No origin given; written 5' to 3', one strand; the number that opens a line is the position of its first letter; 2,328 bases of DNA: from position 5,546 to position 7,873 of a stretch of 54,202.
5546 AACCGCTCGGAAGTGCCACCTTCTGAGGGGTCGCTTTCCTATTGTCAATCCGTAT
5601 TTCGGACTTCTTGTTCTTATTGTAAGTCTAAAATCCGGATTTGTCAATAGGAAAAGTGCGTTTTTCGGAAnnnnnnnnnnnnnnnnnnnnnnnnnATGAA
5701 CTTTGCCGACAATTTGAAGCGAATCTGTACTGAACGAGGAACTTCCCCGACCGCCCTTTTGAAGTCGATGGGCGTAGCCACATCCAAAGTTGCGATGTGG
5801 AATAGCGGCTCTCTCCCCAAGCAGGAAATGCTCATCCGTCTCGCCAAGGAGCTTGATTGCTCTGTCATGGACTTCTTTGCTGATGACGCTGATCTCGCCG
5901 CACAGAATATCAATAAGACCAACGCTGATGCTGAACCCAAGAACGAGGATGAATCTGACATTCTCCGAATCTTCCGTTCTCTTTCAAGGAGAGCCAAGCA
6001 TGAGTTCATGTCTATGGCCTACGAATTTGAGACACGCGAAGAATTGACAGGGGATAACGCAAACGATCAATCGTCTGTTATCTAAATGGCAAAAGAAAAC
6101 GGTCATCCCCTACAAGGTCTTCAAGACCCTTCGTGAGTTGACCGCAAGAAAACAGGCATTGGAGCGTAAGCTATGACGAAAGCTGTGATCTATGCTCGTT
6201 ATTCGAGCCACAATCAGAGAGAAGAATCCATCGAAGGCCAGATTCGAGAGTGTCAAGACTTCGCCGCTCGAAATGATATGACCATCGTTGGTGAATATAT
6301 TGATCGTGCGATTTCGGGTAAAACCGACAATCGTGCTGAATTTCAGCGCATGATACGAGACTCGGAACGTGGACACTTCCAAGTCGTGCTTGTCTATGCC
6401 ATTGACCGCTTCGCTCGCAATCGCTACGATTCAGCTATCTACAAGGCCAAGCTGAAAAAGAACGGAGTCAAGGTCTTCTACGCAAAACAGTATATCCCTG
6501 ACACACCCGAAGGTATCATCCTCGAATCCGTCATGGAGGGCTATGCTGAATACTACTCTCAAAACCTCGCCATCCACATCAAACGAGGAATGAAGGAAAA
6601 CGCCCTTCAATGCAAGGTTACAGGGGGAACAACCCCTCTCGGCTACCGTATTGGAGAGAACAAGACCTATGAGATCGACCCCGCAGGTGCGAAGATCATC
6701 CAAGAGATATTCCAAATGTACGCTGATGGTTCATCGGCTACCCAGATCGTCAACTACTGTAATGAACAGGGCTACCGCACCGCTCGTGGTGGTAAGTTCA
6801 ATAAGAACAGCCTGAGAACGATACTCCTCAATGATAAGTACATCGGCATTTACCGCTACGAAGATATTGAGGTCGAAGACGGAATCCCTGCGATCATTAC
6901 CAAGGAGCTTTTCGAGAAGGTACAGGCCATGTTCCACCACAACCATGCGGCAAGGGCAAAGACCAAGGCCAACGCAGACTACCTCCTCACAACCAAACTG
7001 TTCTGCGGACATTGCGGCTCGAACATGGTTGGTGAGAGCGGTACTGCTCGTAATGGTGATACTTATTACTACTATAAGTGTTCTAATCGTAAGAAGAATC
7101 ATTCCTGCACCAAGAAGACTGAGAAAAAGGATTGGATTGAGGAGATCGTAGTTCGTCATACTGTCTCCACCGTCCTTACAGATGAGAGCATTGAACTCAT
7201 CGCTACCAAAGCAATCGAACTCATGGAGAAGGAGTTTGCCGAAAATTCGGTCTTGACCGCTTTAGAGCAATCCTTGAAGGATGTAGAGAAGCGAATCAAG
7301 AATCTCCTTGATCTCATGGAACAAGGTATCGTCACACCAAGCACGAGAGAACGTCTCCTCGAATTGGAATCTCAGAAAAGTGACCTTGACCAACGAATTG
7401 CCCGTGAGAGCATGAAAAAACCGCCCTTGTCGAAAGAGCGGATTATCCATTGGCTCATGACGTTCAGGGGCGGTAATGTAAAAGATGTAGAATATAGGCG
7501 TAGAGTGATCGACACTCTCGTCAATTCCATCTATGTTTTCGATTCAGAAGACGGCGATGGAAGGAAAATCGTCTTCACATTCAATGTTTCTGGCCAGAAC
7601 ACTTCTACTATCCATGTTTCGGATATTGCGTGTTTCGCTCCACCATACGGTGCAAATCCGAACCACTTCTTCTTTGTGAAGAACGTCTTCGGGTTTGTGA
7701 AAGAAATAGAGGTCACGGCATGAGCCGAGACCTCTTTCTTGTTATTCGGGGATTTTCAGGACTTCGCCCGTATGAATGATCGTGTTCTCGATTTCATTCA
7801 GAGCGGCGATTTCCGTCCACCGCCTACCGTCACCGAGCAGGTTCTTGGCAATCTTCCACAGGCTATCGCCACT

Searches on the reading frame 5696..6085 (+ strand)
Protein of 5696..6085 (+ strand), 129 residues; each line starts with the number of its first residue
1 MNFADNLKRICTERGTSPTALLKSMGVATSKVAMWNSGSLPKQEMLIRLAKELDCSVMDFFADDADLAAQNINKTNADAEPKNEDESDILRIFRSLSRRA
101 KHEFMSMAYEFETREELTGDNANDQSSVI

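Call 71: search_protein_families(library=pfam, proteins=[window:5696-6085:+], max_evalue=0.01)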
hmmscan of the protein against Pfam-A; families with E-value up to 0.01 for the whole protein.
window:5696-6085:+ (129 aa): 3 families
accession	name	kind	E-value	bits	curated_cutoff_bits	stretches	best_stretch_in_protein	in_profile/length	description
PF01381.28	HTH_3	-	0.0011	19.4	23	1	7-57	1-52/55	Helix-turn-helix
PF13443.12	HTH_26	-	0.0026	18.4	22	1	6-65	1-62/63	Cro/C1-type HTH DNA-binding domain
PF07022.19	Phage_CI_repr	-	0.0052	17.5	22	0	7-57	3-54/65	Bacteriophage CI repressor helix-turn-helix domain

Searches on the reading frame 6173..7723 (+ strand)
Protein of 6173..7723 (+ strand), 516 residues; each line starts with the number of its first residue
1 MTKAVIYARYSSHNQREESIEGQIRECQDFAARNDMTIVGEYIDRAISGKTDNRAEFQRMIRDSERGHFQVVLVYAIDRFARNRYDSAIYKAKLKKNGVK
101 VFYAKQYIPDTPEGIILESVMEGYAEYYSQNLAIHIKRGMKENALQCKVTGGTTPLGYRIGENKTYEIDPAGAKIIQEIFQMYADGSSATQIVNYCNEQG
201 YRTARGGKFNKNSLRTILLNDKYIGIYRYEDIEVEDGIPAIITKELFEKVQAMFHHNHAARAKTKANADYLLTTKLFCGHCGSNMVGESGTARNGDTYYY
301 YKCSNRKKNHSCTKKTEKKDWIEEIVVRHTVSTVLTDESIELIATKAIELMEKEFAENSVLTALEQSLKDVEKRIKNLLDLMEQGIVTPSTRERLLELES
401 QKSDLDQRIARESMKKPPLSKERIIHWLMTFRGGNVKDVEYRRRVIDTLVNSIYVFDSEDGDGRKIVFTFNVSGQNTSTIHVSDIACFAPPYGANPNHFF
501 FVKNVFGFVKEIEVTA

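Call 71: search_protein_families(library=pfam, proteins=[window:6173-7723:+], max_evalue=0.01)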
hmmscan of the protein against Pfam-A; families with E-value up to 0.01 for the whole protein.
window:6173-7723:+ (516 aa): 4 families
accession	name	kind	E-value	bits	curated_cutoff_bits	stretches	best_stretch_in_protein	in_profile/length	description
PF00239.26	Resolvase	-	1.4e-30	106.7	23.3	1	4-144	1-140/145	Resolvase, N terminal domain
PF07508.19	Recombinase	-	8.9e-22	77.7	21.1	1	171-254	2-99/102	Recombinase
PF13408.12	Zn_ribbon_recom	-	3e-14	53.6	25.3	1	271-328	1-55/58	Recombinase zinc beta ribbon domain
PF09010.15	AsiA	-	0.00063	20.3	25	1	191-218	31-58/85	Anti-Sigma Factor A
